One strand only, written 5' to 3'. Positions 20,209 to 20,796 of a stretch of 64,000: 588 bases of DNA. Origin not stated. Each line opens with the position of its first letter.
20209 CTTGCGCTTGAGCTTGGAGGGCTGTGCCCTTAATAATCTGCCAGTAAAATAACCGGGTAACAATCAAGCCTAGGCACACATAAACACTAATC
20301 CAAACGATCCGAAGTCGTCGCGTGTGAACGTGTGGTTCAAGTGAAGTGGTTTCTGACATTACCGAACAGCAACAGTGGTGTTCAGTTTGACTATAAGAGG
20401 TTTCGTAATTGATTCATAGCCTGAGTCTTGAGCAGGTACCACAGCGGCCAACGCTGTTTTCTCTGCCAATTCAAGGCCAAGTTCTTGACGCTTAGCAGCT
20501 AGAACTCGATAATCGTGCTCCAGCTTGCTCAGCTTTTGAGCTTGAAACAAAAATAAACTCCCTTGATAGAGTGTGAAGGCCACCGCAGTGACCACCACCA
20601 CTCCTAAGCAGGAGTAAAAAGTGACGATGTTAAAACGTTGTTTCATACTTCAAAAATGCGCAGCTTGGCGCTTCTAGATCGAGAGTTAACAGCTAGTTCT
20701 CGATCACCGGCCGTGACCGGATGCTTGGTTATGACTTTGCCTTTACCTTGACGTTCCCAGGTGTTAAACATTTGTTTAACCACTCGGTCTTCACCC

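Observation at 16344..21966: Non-canonical dcw cluster: murD, murF and ddl absent, a Mur ligase missing its N-terminal domain, and a YvcK/GlmR-like gene embedded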

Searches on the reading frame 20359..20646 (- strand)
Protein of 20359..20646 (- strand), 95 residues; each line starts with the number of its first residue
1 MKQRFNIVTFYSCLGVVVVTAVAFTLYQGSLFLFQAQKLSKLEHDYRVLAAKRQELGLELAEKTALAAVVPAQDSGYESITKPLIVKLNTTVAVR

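Call 79: search_protein_families(library=pfam, proteins=[window:20359-20646:-], max_evalue=0.001)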
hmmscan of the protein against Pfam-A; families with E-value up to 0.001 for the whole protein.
window:20359-20646:- (95 aa): 0 families
